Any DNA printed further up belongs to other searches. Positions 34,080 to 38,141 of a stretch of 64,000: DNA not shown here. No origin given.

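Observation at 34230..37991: Orphan ~1250-aa membrane protein: periplasmic-binding-protein-like ectodomain fused to ~10 TM helices and an intracellular helical module, with no recognisable output domain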

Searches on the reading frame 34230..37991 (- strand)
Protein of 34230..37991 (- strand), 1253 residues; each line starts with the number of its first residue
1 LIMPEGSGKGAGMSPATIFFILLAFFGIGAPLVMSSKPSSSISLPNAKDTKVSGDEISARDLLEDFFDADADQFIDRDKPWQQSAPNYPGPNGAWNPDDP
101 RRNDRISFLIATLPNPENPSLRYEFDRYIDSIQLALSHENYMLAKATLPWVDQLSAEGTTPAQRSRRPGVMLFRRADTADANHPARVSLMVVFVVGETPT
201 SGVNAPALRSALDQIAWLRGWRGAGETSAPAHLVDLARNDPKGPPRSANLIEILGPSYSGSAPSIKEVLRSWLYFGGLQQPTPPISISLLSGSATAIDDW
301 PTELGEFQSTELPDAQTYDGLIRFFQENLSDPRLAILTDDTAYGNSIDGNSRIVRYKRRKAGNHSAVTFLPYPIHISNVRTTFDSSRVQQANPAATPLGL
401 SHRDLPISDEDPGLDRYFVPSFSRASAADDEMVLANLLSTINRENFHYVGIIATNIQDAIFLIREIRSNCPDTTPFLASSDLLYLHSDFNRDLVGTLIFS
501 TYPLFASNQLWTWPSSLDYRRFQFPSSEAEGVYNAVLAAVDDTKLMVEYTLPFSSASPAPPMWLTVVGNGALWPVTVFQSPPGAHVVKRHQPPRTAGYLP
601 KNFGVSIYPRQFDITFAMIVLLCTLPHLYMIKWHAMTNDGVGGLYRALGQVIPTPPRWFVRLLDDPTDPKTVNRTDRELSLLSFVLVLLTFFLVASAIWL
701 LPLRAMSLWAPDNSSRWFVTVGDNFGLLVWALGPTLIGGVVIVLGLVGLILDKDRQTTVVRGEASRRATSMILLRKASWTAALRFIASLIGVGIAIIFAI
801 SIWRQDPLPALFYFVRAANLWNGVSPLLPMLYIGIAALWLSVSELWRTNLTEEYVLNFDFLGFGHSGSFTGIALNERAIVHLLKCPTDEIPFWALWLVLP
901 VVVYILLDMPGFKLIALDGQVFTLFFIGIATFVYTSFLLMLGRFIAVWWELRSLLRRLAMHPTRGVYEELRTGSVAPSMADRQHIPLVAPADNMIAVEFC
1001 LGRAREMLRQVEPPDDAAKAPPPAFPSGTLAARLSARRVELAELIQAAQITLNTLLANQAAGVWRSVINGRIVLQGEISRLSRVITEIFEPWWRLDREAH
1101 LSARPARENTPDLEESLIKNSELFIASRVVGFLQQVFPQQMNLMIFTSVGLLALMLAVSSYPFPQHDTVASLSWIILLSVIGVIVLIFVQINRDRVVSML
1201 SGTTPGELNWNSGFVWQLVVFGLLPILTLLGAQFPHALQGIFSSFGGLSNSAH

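Call 3: search_protein_families(library=pfam, proteins=[window:34230-37991:-], max_evalue=1)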
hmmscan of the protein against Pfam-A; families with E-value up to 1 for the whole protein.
window:34230-37991:- (1253 aa): 3 families
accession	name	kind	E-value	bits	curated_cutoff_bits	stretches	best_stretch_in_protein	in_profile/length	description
PF02472.21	ExbD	-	0.052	14.1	25.4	0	18-58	16-50/128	Biopolymer transport protein ExbD/TolR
PF10907.13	DUF2749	-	0.066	13.7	25.5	1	13-73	1-60/72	Protein of unknown function (DUF2749)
PF22463.2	Ctf19_RWD1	-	0.22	11.9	26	0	770-785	9-24/69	Ctf19, first RWD domain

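Call 4: search_protein_families(library=ncbifam, proteins=[window:34230-37991:-], max_evalue=1)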
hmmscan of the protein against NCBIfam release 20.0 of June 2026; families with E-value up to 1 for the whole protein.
window:34230-37991:- (1253 aa): 0 families

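Call 5: search_solved_structures(query=window:34230-37991:-, max_evalue=10)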
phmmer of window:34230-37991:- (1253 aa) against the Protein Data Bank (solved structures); distinct sequences matched with E-value up to 10: 2.
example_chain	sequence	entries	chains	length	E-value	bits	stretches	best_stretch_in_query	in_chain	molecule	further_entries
2mf9_A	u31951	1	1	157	0.19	12.3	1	552-585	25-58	Peptidyl-prolyl cis-trans isomerase FKBP8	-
6q2c_A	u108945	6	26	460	2.1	8.9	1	66-114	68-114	Obtusifoliol 14alphademethylase | Obtusifoliol 14alphademethylase, putative | sterol 14a-demethylase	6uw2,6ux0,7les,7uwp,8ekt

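Call 6: find_homologous_proteins(query=window:34230-37991:-, max_evalue=0.001)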
Query window:34230-37991:- (1253 aa): 151 proteins with E <= 0.001 among 8000 candidates; the best 120 are listed.
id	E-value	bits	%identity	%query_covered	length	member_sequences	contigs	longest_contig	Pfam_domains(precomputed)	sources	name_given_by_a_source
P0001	0.0e+0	2588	90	100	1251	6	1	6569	-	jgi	-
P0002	0.0e+0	1808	66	100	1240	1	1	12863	-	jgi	jgi:hypothetical protein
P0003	0.0e+0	1762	64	100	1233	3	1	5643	-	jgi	jgi:hypothetical protein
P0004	0.0e+0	1751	64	100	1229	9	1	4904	-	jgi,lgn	jgi:hypothetical protein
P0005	0.0e+0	1653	62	100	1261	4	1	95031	-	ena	-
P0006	0.0e+0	1634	61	100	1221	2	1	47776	-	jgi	jgi:hypothetical protein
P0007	0.0e+0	1625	61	100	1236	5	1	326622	-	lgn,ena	-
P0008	0.0e+0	1553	57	100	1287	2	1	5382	-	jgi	jgi:hypothetical protein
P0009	0.0e+0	1506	56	100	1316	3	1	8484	-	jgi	jgi:hypothetical protein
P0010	0.0e+0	1497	56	100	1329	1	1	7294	-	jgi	jgi:hypothetical protein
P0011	0.0e+0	1496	57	100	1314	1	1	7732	-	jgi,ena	-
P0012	0.0e+0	1395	60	86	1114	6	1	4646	-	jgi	jgi:hypothetical protein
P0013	0.0e+0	1116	45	100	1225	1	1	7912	-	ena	-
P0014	0.0e+0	1102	45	99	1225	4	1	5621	-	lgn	-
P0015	0.0e+0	1102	45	100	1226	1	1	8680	-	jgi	jgi:hypothetical protein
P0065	6.2e-105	370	30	40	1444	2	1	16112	-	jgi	-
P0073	1.8e-100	355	32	38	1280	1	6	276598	-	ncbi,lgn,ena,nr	ncbi:MAG TPA: hypothetical protein PLD20_13535 [Blastocatellia bacterium]|nr:hypothetical protein [B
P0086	6.3e-97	344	32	38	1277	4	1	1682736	-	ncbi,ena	-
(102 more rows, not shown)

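Call 21: find_encoding_contigs(protein=P0007, flank=8000, max_places=2)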
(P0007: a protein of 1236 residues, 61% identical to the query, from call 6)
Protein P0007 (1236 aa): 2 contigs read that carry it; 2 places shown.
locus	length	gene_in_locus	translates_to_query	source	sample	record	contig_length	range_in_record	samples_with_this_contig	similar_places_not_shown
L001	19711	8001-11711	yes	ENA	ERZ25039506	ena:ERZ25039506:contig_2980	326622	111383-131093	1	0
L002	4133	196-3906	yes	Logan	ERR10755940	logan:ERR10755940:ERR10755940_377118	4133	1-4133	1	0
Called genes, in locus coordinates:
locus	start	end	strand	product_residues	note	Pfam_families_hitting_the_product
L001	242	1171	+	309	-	PF07969:Amidohydro_3 (faint), PF01979:Amidohydro_1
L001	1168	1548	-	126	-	-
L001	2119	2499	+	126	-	PF00011:HSP20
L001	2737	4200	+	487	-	PF11638:DnaA_N, PF00308:Bac_DnaA, PF01695:IstB_IS21, PF08299:Bac_DnaA_C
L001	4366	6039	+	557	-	PF04185:Phosphoesterase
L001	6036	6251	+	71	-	-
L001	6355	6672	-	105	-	PF00239:Resolvase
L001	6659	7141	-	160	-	PF11149:DUF2924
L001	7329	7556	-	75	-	PF00126:HTH_1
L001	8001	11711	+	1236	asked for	-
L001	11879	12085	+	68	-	PF01695:IstB_IS21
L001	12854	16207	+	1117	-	PF12773:DZR, PF13240:Zn_Ribbon_1 (faint), PF24463:DUF7577 (weak), PF00211:Guanylate_cyc, PF07721:TPR_4 (faint), PF13424:TPR_12 (faint), PF14559:TPR_19 (faint), PF13191:AAA_16, +1 more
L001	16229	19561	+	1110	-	PF12773:DZR, PF13240:Zn_Ribbon_1 (faint), PF24463:DUF7577 (faint), PF00211:Guanylate_cyc, PF13191:AAA_16, PF13424:TPR_12 (faint)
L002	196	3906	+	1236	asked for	-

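Call 22: find_encoding_contigs(protein=P0086, flank=8000, max_places=2)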
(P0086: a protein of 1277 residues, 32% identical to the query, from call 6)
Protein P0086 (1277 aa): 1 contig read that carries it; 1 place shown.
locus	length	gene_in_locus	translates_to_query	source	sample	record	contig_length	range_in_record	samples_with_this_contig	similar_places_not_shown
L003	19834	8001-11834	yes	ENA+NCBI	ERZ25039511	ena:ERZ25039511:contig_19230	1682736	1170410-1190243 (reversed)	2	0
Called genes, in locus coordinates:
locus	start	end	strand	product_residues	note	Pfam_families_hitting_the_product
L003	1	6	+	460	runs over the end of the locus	PF00483:NTP_transferase, PF01128:IspD, PF12804:NTP_transf_3, PF25084:LbH_EIF2B, PF00132:Hexapep (faint), PF25087:GMPPB_C, PF14602:Hexapep_2 (faint)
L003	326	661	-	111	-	-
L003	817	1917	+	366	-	PF01380:SIS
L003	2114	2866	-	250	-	PF23226:Exo_endo_phos_PGAP2IP (weak), PF03372:Exo_endo_phos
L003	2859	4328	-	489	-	PF13091:PLDc_2, PF00614:PLDc (faint), PF13091:PLDc_2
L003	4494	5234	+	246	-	PF02585:PIG-L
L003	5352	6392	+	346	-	PF01408:GFO_IDH_MocA, PF02894:GFO_IDH_MocA_C, PF22725:GFO_IDH_MocA_C3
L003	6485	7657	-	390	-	PF00291:PALP, PF01842:ACT (faint), PF13291:ACT_4 (weak)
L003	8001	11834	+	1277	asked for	-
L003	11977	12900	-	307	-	PF03703:bPH_2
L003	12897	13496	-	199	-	PF03703:bPH_2, PF24649:DUF7642 (weak)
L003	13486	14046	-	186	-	PF03703:bPH_2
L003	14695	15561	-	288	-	-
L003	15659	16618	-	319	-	PF00005:ABC_tran, PF13304:AAA_21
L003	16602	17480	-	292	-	PF12679:ABC2_membrane_2 (weak)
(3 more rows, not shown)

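Call 24: find_encoding_contigs(protein=P0073, flank=8000, max_places=2)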
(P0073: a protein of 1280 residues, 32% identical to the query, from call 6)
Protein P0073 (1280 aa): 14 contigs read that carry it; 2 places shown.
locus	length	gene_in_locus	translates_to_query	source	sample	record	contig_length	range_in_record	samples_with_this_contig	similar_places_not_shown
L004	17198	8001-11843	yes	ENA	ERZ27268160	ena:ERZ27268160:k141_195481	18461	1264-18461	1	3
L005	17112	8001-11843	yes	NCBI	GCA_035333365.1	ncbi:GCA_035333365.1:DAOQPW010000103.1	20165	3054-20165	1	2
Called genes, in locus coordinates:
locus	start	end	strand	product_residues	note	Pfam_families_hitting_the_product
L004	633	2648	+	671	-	PF13884:Peptidase_S74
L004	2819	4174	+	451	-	PF19190:BACON_2 (weak), PF13004:BACON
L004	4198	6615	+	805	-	PF01833:TIG, PF00963:Cohesin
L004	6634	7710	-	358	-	PF00291:PALP, PF13291:ACT_4 (weak)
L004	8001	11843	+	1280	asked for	-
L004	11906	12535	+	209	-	PF04542:Sigma70_r2, PF07638:Sigma70_ECF (faint), PF08281:Sigma70_r4_2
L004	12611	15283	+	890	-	PF13490:zf-HC2 (weak), PF04773:FecR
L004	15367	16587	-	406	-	PF00188:CAP, PF01833:TIG (faint)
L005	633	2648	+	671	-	PF13884:Peptidase_S74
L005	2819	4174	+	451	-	PF19190:BACON_2 (weak), PF13004:BACON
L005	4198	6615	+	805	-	PF01833:TIG, PF00963:Cohesin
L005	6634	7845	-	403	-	PF00291:PALP, PF13291:ACT_4 (weak)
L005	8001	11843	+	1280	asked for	-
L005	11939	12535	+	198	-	PF04542:Sigma70_r2, PF07638:Sigma70_ECF (faint), PF08281:Sigma70_r4_2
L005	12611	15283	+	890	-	PF13490:zf-HC2 (weak), PF04773:FecR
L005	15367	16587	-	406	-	PF00188:CAP, PF01833:TIG (faint)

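Call 25: find_encoding_contigs(protein=P0005, flank=8000, max_places=2)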
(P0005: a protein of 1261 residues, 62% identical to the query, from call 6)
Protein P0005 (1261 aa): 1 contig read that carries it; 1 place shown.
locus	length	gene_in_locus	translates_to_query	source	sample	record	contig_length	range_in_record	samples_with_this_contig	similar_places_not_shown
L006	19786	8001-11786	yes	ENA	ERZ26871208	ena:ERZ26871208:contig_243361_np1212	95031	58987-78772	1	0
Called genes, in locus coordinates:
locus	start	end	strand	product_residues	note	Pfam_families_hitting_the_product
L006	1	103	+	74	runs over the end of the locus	-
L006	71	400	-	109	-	-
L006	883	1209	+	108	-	-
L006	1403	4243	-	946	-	PF13240:Zn_Ribbon_1 (weak), PF00211:Guanylate_cyc, PF13191:AAA_16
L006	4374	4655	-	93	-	-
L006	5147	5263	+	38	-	-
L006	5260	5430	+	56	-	-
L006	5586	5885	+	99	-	-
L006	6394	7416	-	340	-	PF01548:DEDD_Tnp_IS110, PF02371:Transposase_20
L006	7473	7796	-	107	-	PF00158:Sigma54_activat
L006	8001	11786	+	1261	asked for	-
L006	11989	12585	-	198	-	-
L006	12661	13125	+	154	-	-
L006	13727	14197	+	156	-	-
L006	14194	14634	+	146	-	-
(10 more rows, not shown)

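Call 37: find_related_loci(query=A5, collection=genome_contigs, flank=10000)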
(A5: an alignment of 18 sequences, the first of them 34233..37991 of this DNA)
Query A5 (1253 aa) in genome_contigs; peptide patterns used: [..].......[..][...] (x = any residue, [..] = any of these).
199 stretches matched a pattern; 181 encode a relative of the query (tblastn E <= 1e-3); the best 80 are kept; 80 distinct loci.
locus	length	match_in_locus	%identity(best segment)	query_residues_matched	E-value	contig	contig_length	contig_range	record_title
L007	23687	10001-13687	61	2-1253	0e+0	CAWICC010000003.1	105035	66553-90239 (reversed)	MAG: uncultured delta proteobacterium isolate MFD09495.bin.2.82 genome assembly, contig: contig_16794, whole genome shot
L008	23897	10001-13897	32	9-1248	1e-162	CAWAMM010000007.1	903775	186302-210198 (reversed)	MAG: uncultured delta proteobacterium isolate MFD01716.bin.1.24 genome assembly, contig: contig_70799, whole genome shot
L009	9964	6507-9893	30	106-1243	7e-128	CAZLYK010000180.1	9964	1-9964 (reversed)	MAG TPA_asm: uncultured Heliobacteriaceae bacterium isolate SRP173033_co3_4 genome assembly, contig: NODE_9377_length_99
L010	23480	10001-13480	32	91-1243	2e-127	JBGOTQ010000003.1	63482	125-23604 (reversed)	MAG: Terriglobia bacterium isolate OBJ_0618_7090110_159 k141_9658651_length_63482_cov_14.4810, whole genome shotgun sequ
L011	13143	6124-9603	28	22-1249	1e-126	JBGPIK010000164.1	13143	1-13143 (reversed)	MAG: Candidatus Binatia bacterium isolate OBJ_0618_7090110_336 k141_8361534_length_13143_cov_20.2048, whole genome shotg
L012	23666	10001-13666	30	14-1251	1e-124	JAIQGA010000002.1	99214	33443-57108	MAG: Terriglobia bacterium isolate SRVP_29 SRVP18_hole-7m-from-trench_1_20cm_scaffold_275, whole genome shotgun sequence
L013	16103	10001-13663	28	102-1243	7e-117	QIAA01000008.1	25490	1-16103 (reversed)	MAG: Acidobacteria bacterium isolate gp1 AA141 14_1009_16_30cm_scaffold_2447_curated, whole genome shotgun sequence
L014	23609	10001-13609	29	45-1243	3e-116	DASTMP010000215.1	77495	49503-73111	MAG TPA_asm: Blastocatellia bacterium isolate SMAG_U3747 k141_2700330, whole genome shotgun sequence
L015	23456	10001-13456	29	29-1251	6e-115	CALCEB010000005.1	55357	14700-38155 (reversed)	MAG TPA_asm: uncultured Acidobacteria bacterium isolate SRR5457059_bin.137_CONCOCT_v1.1_MAG genome assembly, contig: ERZ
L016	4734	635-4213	30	106-1243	3e-116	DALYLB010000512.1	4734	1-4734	MAG TPA_asm: Blastocatellia bacterium isolate CTOTU46662 NODE_3696_length_4734_cov_4.910878, whole genome shotgun sequen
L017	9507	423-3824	29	51-1246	8e-115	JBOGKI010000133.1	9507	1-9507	MAG: Terriglobia bacterium isolate SE1494_metabat2.bin.2_sub NODE_280_length_9507_cov_1.065458, whole genome shotgun seq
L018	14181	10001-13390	30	106-1243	4e-113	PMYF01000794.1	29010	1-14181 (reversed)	MAG: Acidobacteria bacterium isolate fen_180 73.20110800_E2D.41_contig_29243, whole genome shotgun sequence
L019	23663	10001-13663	29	15-1245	3e-112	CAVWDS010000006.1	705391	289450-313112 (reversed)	MAG: uncultured Acidobacteriota bacterium isolate MFD01299.bin.2.212 genome assembly, contig: contig_6223, whole genome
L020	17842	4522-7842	29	105-1243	2e-111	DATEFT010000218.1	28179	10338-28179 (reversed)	MAG TPA_asm: Blastocatellia bacterium isolate SMAG_U8766 k141_1455094, whole genome shotgun sequence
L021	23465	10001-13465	30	91-1245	2e-105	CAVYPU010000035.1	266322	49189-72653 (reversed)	MAG: uncultured Acidobacteriota bacterium isolate MFD05512.bin.2.159 genome assembly, contig: contig_48585, whole genome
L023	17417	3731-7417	27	16-1251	2e-103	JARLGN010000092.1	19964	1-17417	MAG: Acidobacteriota bacterium isolate MAG_BO2 MetaBAT2_Bin_2_Oxic_k141_244300, whole genome shotgun sequence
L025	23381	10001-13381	29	106-1245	2e-101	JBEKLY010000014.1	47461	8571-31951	MAG: Terriglobia bacterium isolate SPRUCE 381 SPRUCE_381_14, whole genome shotgun sequence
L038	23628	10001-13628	27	14-1243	1e-72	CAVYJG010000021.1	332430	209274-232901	MAG: uncultured Acidobacteriota bacterium isolate MFD01476.bin.2.37 genome assembly, contig: contig_8668, whole genome s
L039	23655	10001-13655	29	17-1251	1e-71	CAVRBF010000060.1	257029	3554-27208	MAG: uncultured Acidobacteriota bacterium isolate MFD04492.bin.2.4 genome assembly, contig: contig_58795, whole genome s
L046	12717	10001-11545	35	106-608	1e-67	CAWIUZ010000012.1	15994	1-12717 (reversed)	MAG: uncultured Acidobacteriota bacterium isolate MFD03323.bin.2.49 genome assembly, contig: contig_104956, whole genome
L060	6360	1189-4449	32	102-1251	6e-64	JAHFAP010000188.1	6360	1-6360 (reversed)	MAG: Deltaproteobacteria bacterium isolate nzgw178 NODE_12162_length_6361_cov_7.305449, whole genome shotgun sequence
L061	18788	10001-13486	32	101-1243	3e-63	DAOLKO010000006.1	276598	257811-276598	MAG TPA_asm: Blastocatellia bacterium isolate AMR_MDS_0338 NODE_9_length_276598_cov_18.056241, whole genome shotgun sequ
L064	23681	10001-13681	30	21-1251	3e-59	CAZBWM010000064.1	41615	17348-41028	MAG TPA_asm: uncultured Planctomycetaceae bacterium isolate binchicken_co322_16 genome assembly, contig: NODE_1610_lengt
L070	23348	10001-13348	26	21-1235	3e-53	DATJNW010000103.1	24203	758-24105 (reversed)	MAG TPA_asm: Bryobacteraceae bacterium isolate SMAG_U14871 k141_3225432, whole genome shotgun sequence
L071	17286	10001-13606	31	97-1235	6e-53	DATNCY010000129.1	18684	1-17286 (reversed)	MAG TPA_asm: Gemmataceae bacterium isolate SMAG_U11228 k141_2979112, whole genome shotgun sequence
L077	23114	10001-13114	32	103-1226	2e-48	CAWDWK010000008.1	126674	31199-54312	MAG: uncultured Solibacteraceae bacterium isolate MFD05521.bin.2.66 genome assembly, contig: contig_113200, whole genome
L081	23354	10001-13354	29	106-1251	7e-45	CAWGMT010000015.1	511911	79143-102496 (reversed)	MAG: uncultured Isosphaeraceae bacterium isolate MFD09567.bin.2.2 genome assembly, contig: contig_238, whole genome shot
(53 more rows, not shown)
